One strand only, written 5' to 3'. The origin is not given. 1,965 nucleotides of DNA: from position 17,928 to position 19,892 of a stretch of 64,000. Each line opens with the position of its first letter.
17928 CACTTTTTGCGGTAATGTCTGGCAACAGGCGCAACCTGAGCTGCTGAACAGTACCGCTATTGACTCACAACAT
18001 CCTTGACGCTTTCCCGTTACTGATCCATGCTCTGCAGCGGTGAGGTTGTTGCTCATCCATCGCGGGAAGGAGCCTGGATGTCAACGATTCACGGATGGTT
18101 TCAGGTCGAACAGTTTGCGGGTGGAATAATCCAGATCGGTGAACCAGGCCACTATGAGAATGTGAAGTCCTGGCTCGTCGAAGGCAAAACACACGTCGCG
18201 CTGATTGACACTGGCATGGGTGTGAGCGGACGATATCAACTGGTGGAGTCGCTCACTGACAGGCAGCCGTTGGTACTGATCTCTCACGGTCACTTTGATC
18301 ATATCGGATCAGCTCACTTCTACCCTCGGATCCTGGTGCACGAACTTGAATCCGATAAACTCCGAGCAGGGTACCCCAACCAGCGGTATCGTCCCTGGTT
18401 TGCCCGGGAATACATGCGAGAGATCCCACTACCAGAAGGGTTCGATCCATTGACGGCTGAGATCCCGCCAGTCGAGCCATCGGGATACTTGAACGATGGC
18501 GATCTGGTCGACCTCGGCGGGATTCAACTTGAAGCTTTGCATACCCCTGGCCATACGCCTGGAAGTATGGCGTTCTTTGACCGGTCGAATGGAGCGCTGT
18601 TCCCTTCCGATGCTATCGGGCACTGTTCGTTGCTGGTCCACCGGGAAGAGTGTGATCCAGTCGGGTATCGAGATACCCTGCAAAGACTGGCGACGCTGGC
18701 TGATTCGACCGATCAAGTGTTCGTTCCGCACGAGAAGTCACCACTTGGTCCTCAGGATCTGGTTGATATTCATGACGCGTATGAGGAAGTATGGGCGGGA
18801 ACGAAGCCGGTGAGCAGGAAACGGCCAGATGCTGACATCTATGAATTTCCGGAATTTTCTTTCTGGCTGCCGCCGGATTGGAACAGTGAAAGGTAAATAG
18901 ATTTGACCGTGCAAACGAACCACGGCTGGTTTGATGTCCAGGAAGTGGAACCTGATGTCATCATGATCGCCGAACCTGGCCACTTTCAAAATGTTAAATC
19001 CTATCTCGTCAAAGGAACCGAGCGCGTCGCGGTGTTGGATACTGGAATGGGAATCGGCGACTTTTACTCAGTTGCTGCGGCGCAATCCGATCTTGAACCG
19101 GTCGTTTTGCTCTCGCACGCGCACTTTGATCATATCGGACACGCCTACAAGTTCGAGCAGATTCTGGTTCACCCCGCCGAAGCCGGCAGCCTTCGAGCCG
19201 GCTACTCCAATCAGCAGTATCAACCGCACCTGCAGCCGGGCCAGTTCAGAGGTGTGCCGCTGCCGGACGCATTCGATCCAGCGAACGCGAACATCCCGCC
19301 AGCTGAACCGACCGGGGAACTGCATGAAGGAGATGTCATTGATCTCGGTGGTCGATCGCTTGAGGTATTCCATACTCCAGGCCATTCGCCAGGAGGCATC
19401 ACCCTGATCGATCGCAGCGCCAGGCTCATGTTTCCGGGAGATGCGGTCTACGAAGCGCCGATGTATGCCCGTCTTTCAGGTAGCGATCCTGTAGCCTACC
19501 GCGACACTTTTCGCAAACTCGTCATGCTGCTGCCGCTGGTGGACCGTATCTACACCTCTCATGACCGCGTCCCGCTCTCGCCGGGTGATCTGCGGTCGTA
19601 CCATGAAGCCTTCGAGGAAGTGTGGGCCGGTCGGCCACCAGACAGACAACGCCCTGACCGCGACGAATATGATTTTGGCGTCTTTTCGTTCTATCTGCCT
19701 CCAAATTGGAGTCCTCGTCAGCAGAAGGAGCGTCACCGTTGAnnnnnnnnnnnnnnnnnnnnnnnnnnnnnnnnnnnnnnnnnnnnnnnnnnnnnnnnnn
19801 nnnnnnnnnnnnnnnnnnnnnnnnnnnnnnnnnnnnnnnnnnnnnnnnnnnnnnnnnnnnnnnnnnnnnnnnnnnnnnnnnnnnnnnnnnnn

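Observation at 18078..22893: Tightly coupled five-gene operon: three tandem MBL-fold paralogs, a PhzF-like isomerase and an MmgE/PrpD protein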

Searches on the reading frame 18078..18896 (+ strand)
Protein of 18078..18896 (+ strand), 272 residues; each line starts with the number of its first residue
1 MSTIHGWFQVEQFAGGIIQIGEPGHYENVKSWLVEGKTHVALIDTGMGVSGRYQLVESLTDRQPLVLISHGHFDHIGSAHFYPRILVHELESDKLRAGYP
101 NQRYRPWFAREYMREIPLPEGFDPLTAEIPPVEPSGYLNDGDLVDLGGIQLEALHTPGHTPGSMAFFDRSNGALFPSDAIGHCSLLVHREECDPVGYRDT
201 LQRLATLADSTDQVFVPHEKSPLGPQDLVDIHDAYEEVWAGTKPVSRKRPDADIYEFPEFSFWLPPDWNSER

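Call 5: search_protein_families(library=pfam, proteins=[window:18078-18896:+], max_evalue=0.01)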
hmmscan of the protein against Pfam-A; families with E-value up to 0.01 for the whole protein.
window:18078-18896:+ (272 aa): 2 families
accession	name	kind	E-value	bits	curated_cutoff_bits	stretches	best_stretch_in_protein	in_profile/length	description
PF00753.33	Lactamase_B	-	1.2e-20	74.7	22.7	1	29-201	6-178/196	Metallo-beta-lactamase superfamily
PF12706.13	Lactamase_B_2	-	0.0054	16.8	27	1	42-93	4-68/200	Beta-lactamase superfamily domain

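Call 6: search_protein_families(library=ncbifam, proteins=[window:18078-18896:+], max_evalue=0.01)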
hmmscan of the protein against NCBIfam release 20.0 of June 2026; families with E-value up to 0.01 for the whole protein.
window:18078-18896:+ (272 aa): 31 families (the best 25 are shown)
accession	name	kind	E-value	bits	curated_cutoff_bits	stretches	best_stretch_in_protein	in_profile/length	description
NF033105.1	bla_subclass_B3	equivalog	4.9e-13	49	240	1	128-184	115-171/257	subclass B3 metallo-beta-lactamase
NF012229.1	bla_class_B_core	domain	2.5e-11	43.9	100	1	33-166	19-136/139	metallo-beta-lactamase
TIGR03413.1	GSH_gloB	equivalog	1.6e-09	37.5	200.8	1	137-219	85-165/248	hydroxyacylglutathione hydrolase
NF033106.1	blaL1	exception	8.4e-08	31.5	560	1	129-166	151-188/290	L1 family subclass B3 metallo-beta-lactamase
NF047893.1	blaSAM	exception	4.1e-07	29.6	550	1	129-219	158-254/295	SAM family subclass B3 metallo-beta-lactamase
NF000438.2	blaPOM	exception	3.8e-06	26.3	610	1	131-171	151-193/286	POM family subclass B3 metallo-beta-lactamase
NF033184.1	B3_Acin_new1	exception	9.3e-06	25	580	1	66-172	91-186/283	putative subclass B3 metallo-beta-lactamase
NF000405.1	HARLDQ_not_B3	exception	1e-05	25.2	350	1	129-166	132-169/267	HARLDQ motif MBL-fold protein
NF040470.1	blaEAM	exception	1.3e-05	24.4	660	1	129-166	176-213/318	EAM family subclass B3 metallo-beta-lactamase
NF040644.1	blaPAM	exception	2e-05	23.9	615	1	131-166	151-186/287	PAM family subclass B3 metallo-beta-lactamase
TIGR04559.1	SoxH_rel_PQQ_2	hypoth_equivalog_domain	2.1e-05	24.1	280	1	34-180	35-178/283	quinoprotein relay system zinc metallohydrolase 2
NF033185.1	B3_Acin_new2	exception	5.2e-05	22.6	625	0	131-166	145-180/285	putative subclass B3 metallo-beta-lactamase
NF000469.2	CAR_gen_B3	exception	5.6e-05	22.3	500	0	31-79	76-129/311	CAR family subclass B3 metallo-beta-lactamase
NF053820.1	MBLfold_Strvi7410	exception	0.00011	21.7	525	1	133-167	153-187/343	Strvi_7410 family MBL fold metallo-hydrolase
NF041137.2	B3_blaSPR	exception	0.00019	20.9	550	1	129-166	154-191/296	SPR family subclass B3 metallo-beta-lactamase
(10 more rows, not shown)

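Call 13: find_related_loci(query=A1, collection=genome_contigs, flank=10000)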
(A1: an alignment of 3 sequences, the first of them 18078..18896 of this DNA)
Query A1 (272 aa) in genome_contigs; peptide patterns used: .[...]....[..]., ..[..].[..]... (x = any residue, [..] = any of these).
600 stretches matched a pattern (row limit reached: there are more); 71 encode a relative of the query (tblastn E <= 1e-3); 71 distinct loci.
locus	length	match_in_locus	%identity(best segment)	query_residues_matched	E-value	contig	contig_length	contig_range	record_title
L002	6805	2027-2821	52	1-266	2e-88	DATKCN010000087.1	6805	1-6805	MAG TPA_asm: Thermomicrobiales bacterium isolate SMAG_U14447 k141_301846, whole genome shotgun sequence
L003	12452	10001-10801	39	3-271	7e-55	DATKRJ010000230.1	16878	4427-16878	MAG TPA_asm: Thermomicrobiaceae bacterium isolate SMAG_U14025 k141_968783, whole genome shotgun sequence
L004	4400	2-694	42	36-266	1e-54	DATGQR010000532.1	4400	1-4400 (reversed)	MAG TPA_asm: Thermomicrobiales bacterium isolate SMAG_U10429 k141_5666602, whole genome shotgun sequence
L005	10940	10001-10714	44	4-243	1e-54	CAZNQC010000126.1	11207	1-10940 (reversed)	MAG TPA_asm: uncultured Sphaerobacteraceae bacterium isolate SRP344714_co1_164 genome assembly, contig: NODE_10561_lengt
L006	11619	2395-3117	43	2-241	4e-53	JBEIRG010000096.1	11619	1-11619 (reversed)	MAG: Sphaerobacterales bacterium isolate Sample-107-S80-bin-11 Sample_107_S80-bin_11-k141_1756892, whole genome shotgun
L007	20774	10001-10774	38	5-264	8e-52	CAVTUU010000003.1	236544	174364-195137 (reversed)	MAG: uncultured Chloroflexia bacterium isolate MFD04944.bin.2.67 genome assembly, contig: contig_32128, whole genome sho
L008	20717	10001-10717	41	5-245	4e-49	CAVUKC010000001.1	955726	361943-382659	MAG: uncultured Chloroflexia bacterium isolate MFD01721.bin.1.124 genome assembly, contig: contig_11026, whole genome sh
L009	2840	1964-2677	41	5-244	5e-48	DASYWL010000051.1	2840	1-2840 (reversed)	MAG TPA_asm: Thermomicrobiales bacterium isolate SMAG_U6280 k141_659081, whole genome shotgun sequence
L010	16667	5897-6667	38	7-266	1e-47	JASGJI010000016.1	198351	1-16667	MAG: Thermomicrobiales bacterium isolate 5N436 JMF-2111-06-0005.ont.bin.436_15, whole genome shotgun sequence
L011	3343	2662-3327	41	5-228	3e-47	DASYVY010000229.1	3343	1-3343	MAG TPA_asm: Thermomicrobiales bacterium isolate SMAG_U6266 k141_606261, whole genome shotgun sequence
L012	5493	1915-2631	40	5-244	1e-46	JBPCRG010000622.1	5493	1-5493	MAG: Thermomicrobiales bacterium isolate TH_ant_mag_228 k127_8840471, whole genome shotgun sequence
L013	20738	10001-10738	33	2-244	6e-36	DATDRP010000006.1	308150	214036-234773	MAG TPA_asm: Patescibacteria group bacterium isolate SMAG_U7980 k141_3649721, whole genome shotgun sequence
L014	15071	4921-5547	37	1-204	7e-34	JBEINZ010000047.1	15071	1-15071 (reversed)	MAG: Hyphomicrobiales bacterium isolate Sample-105-S79-bin-81 Sample_105_S79-bin_81-k141_452314, whole genome shotgun se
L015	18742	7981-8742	30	4-264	1e-33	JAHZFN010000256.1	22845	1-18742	MAG: Peptococcaceae bacterium isolate HRGM_Genome_2929 HRGM_Genome_2929_255, whole genome shotgun sequence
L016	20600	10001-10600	33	7-207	1e-30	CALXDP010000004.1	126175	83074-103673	MAG: uncultured Oscillospiraceae bacterium isolate BRZ_LG__bin8 genome assembly, contig: BRZ_LG__NODE_215_length_126175_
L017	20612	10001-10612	35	7-207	2e-28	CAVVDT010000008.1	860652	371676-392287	MAG: uncultured Alphaproteobacteria bacterium isolate MFD02416.bin.1.241 genome assembly, contig: contig_28502, whole ge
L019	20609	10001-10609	35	7-207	2e-27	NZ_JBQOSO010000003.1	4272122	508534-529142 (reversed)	Mesorhizobium sp. PUT5 contig_3, whole genome shotgun sequence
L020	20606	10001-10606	32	7-207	4e-27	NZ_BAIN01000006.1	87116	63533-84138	Acetobacter papayae JCM 25143, whole genome shotgun sequence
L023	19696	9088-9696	30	7-207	5e-25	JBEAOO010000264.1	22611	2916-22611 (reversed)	MAG: Pseudomonadota bacterium isolate mcraecreek_2019_sw_WHONDRS-S19S_0031_B_bin.2 scaffold_1091797, whole genome shotgu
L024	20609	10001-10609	32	7-207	6e-25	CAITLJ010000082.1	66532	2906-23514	MAG: uncultured Ferrovum sp. isolate T7-5_bin-083 genome assembly, contig: bin-083:82/84, whole genome shotgun sequence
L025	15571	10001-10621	33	5-207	2e-24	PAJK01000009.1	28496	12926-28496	MAG: Oceanospirillaceae bacterium isolate SAT97 163736, whole genome shotgun sequence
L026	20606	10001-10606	31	7-207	2e-24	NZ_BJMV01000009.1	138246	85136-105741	Acetobacter peroxydans strain NBRC 13755 sequence09, whole genome shotgun sequence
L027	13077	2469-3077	31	7-207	5e-24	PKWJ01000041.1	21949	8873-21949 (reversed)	MAG: Gammaproteobacteria bacterium isolate palsa_1209 73.20120500_P31.10_contig_2420, whole genome shotgun sequence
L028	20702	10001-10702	31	1-235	7e-24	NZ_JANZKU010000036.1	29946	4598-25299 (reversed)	Pseudomonas sp. RIT-PI-AD 36, whole genome shotgun sequence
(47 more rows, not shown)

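Call 62: search_protein_families(library=padloc, proteins=[window:18078-18896:+], max_evalue=0.001)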
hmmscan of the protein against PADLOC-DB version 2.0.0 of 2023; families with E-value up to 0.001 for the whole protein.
window:18078-18896:+ (272 aa): 0 families

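Call 72: search_protein_families(library=pfam, proteins=[L019:8550-9965:+, L024:8226-9956:+, L027:715-2424:+, L028:7968-9692:+, L023:7601-9040:+, L020:8796-9935:+, L020:7977-8795:+, L026:7124-7984:+, L017:7664-8920:+, L025:8419-9777:-], max_evalue=0.00001)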
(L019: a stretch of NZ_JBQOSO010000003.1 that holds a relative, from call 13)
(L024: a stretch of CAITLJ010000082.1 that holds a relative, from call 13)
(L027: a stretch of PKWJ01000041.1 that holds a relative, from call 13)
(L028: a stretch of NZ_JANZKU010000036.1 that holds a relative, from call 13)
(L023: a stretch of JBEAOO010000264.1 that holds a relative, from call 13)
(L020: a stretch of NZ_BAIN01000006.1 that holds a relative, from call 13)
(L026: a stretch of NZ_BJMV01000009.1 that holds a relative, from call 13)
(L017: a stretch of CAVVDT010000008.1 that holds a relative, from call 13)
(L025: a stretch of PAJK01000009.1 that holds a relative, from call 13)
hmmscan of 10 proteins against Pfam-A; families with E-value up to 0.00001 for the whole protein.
L019:8550-9965:+ (471 aa): 2 families
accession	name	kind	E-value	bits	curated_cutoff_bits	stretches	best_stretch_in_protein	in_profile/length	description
PF00005.33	ABC_tran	-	8.1e-38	130.5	25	1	139-281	1-136/137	ABC transporter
PF08402.16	TOBE_2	-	3.3e-09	37.2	21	1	396-466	2-73/76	TOBE domain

L024:8226-9956:+ (576 aa): 1 family
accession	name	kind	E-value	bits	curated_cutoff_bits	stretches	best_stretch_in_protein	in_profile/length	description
PF02133.21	Transp_cyt_pur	-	8e-39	134.1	23.5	1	84-501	2-420/440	Permease for cytosine/purines, uracil, thiamine, allantoin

L027:715-2424:+ (569 aa): 1 family
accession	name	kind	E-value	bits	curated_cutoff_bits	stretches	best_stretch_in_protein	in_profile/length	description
PF02133.21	Transp_cyt_pur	-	1.1e-42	146.8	23.5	1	66-483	2-420/440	Permease for cytosine/purines, uracil, thiamine, allantoin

L028:7968-9692:+ (574 aa): 0 families

L023:7601-9040:+ (479 aa): 1 family
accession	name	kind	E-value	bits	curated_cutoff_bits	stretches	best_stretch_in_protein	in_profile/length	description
PF00171.27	Aldedh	-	1.8e-154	515.1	23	1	15-474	2-460/461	Aldehyde dehydrogenase family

L020:8796-9935:+ (379 aa): 1 family
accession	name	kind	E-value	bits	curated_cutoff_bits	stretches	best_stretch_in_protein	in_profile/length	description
PF00005.33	ABC_tran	-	1.7e-35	123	25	1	29-171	1-136/137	ABC transporter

L020:7977-8795:+ (272 aa): 1 family
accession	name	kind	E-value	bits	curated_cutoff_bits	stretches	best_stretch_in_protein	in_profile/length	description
PF00528.27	BPD_transp_1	-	7.6e-07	29.5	26.4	1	90-259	2-165/184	Binding-protein-dependent transport system inner membrane component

L026:7124-7984:+ (286 aa): 1 family
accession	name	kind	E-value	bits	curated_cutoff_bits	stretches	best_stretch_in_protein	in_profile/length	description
PF00528.27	BPD_transp_1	-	4.5e-09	36.7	26.4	1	88-279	3-175/184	Binding-protein-dependent transport system inner membrane component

L017:7664-8920:+ (418 aa): 0 families

L025:8419-9777:- (452 aa): 3 families
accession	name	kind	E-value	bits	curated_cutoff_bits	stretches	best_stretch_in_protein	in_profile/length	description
PF00270.35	DEAD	-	5.3e-50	169.9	26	1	26-195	1-166/167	DEAD/DEAH box helicase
PF00271.37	Helicase_C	-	1.8e-30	105.9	23.5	1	231-339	2-110/110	Helicase conserved C-terminal domain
PF04851.21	ResIII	-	1.8e-07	31.6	22.5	1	38-190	22-163/164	Type III restriction enzyme, res subunit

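Call 73: search_protein_families(library=pfam, proteins=[L019:6108-7181:+, L026:5797-7131:+, L020:5915-7129:+, L026:10854-11699:+, L027:3366-4256:+, L027:4431-5039:+, L024:10674-13364:+, L028:9916-11415:+, L014:5900-7162:+, L014:4139-4762:+], max_evalue=0.00001)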
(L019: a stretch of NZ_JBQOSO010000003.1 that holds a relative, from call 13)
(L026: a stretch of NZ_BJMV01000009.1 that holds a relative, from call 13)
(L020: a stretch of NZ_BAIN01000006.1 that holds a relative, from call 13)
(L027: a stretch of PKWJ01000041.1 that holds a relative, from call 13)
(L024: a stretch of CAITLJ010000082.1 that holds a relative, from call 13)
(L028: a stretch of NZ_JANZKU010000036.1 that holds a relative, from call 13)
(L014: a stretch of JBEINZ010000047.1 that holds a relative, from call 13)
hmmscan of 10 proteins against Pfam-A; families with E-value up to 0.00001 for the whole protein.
L019:6108-7181:+ (357 aa): 4 families
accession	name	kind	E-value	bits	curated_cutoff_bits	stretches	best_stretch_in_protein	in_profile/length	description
PF13416.11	SBP_bac_8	-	2.8e-25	90.1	27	1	45-316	1-273/279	Bacterial extracellular solute-binding protein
PF13343.11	SBP_bac_6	-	2.3e-16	60.5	24.6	1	96-318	27-234/245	Bacterial extracellular solute-binding protein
PF01547.30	SBP_bac_1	-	6.6e-14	53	26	1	44-291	11-307/307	Bacterial extracellular solute-binding protein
PF13531.11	SBP_bac_11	-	9e-12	45.7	25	1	46-294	16-222/227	Bacterial extracellular solute-binding protein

L026:5797-7131:+ (444 aa): 4 families
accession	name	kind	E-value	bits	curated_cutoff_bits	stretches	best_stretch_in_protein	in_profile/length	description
PF13416.11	SBP_bac_8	-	1.1e-27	98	27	1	133-401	1-269/279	Bacterial extracellular solute-binding protein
PF01547.30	SBP_bac_1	-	1.8e-15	58.1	26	1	133-379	12-306/307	Bacterial extracellular solute-binding protein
PF13531.11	SBP_bac_11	-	1.2e-11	45.3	25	1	134-381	16-220/227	Bacterial extracellular solute-binding protein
PF13343.11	SBP_bac_6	-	2.4e-11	44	24.6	1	177-404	19-230/245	Bacterial extracellular solute-binding protein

L020:5915-7129:+ (404 aa): 4 families
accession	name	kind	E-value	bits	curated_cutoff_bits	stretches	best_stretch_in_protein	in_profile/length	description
PF13416.11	SBP_bac_8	-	5e-30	105.7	27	1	93-362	1-270/279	Bacterial extracellular solute-binding protein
PF01547.30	SBP_bac_1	-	9.5e-15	55.8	26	1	93-340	12-307/307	Bacterial extracellular solute-binding protein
PF13531.11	SBP_bac_11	-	3.7e-11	43.7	25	1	94-342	16-221/227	Bacterial extracellular solute-binding protein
PF13343.11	SBP_bac_6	-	1.1e-08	35.4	24.6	1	184-363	62-229/245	Bacterial extracellular solute-binding protein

L026:10854-11699:+ (281 aa): 0 families

L027:3366-4256:+ (296 aa): 8 families
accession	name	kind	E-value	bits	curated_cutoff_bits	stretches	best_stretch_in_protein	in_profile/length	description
PF13371.12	TPR_9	-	1.7e-10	41.2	35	1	39-107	5-73/73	Tetratricopeptide repeat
PF13181.12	TPR_8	-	4.3e-10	39.4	25.7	0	66-96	4-34/34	Tetratricopeptide repeat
PF07719.23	TPR_2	-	9.7e-10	38.3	27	1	66-96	4-34/34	Tetratricopeptide repeat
PF00515.34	TPR_1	-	2.2e-09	37.2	27.8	1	66-96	4-34/34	Tetratricopeptide repeat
PF13414.12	TPR_11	-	2.9e-08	33.7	26.8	0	74-103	5-34/42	TPR repeat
PF13431.12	TPR_17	-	4.2e-08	33.3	24.4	0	51-83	1-33/34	Tetratricopeptide repeat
PF13428.12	TPR_14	-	1.2e-06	29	23.5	0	66-105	4-43/44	Tetratricopeptide repeat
PF13432.12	TPR_16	-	2.2e-06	28.5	32.7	0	36-96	4-64/65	Tetratricopeptide repeat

L027:4431-5039:+ (202 aa): 0 families

L024:10674-13364:+ (896 aa): 2 families
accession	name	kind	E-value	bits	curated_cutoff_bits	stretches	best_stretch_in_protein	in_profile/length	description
PF00593.30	TonB_dep_Rec_b-barrel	-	1.2e-30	108.2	27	1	409-855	19-436/436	TonB dependent receptor-like, beta-barrel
PF07715.20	Plug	-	1.1e-17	64.9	23.9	1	119-231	3-107/107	TonB-dependent Receptor Plug Domain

L028:9916-11415:+ (499 aa): 1 family
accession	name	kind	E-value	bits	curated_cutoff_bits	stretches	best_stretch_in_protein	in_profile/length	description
PF00440.29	TetR_N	-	1.2e-13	51.1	24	1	304-350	1-47/47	Bacterial regulatory proteins, tetR family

L014:5900-7162:+ (420 aa): 2 families
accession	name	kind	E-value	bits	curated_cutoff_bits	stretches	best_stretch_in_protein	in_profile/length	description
PF13416.11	SBP_bac_8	-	6.1e-30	105.4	27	1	46-341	2-262/279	Bacterial extracellular solute-binding protein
PF01547.30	SBP_bac_1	-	1.3e-27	98.1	26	1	40-324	7-302/307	Bacterial extracellular solute-binding protein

L014:4139-4762:+ (207 aa): 0 families

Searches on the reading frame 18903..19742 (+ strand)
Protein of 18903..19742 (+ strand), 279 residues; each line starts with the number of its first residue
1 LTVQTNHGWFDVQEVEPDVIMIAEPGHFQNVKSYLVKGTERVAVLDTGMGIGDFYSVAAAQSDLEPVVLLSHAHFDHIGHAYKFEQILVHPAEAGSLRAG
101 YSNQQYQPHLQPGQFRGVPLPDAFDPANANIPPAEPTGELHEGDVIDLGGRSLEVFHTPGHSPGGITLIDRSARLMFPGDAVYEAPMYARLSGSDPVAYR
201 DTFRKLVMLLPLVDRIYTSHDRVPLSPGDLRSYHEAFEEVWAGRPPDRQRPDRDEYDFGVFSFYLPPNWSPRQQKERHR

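Call 5: search_protein_families(library=pfam, proteins=[window:18903-19742:+], max_evalue=0.01)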
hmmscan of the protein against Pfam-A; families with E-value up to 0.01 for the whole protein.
window:18903-19742:+ (279 aa): 2 families
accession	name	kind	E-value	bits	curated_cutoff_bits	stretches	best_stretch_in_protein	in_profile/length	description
PF00753.33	Lactamase_B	-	6.5e-22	78.9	22.7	1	31-211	6-189/196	Metallo-beta-lactamase superfamily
PF12706.13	Lactamase_B_2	-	0.0091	16.1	27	0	67-113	33-83/200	Beta-lactamase superfamily domain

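Call 6: search_protein_families(library=ncbifam, proteins=[window:18903-19742:+], max_evalue=0.01)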
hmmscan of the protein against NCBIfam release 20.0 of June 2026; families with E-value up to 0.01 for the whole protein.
window:18903-19742:+ (279 aa): 23 families
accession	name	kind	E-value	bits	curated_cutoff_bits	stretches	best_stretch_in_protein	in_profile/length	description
NF033105.1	bla_subclass_B3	equivalog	1.6e-10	40.7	240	1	67-168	64-153/257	subclass B3 metallo-beta-lactamase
NF012229.1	bla_class_B_core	domain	2.8e-09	37.3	100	1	35-167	19-135/139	metallo-beta-lactamase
TIGR03413.1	GSH_gloB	equivalog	1.2e-08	34.7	200.8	1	137-221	83-165/248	hydroxyacylglutathione hydrolase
TIGR04559.1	SoxH_rel_PQQ_2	hypoth_equivalog_domain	6.5e-08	32.3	280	1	35-185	34-181/283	quinoprotein relay system zinc metallohydrolase 2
TIGR04558.1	SoxH_rel_PQQ_1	hypoth_equivalog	3.6e-06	26.3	300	1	35-184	38-180/285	quinoprotein relay system zinc metallohydrolase 1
NF047925.1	pyridox_lacton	equivalog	1.3e-05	25.1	325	1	60-221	85-253/268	4-pyridoxolactonase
NF045699.1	AHLLactAiiA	equivalog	3.9e-05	23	375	0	62-94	94-127/251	quorum-quenching N-acyl homoserine lactonase AiiA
NF000438.2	blaPOM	exception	5.3e-05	22.5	610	1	31-168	57-186/286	POM family subclass B3 metallo-beta-lactamase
NF053820.1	MBLfold_Strvi7410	exception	5.7e-05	22.7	525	1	131-168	149-186/343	Strvi_7410 family MBL fold metallo-hydrolase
NF012140.0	blaBJP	exception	0.00012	21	600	1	54-165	84-181/294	BJP family subclass B3 metallo-beta-lactamase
NF007597.0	PRK10241.1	equivalog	0.00015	21.2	421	0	140-207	89-153/251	hydroxyacylglutathione hydrolase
NF033106.1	blaL1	exception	0.00018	20.6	560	0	30-82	58-115/290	L1 family subclass B3 metallo-beta-lactamase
NF040470.1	blaEAM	exception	0.00024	20.2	660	1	67-175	122-220/318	EAM family subclass B3 metallo-beta-lactamase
NF047893.1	blaSAM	exception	0.0004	19.8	550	1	60-169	99-196/295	SAM family subclass B3 metallo-beta-lactamase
NF040874.1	blaPJM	exception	0.00075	19.2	630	1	68-174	100-195/301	PJM family subclass B3 metallo-beta-lactamase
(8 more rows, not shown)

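Call 62: search_protein_families(library=padloc, proteins=[window:18903-19742:+], max_evalue=0.001)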
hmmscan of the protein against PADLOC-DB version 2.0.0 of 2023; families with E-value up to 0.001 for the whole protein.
window:18903-19742:+ (279 aa): 0 families
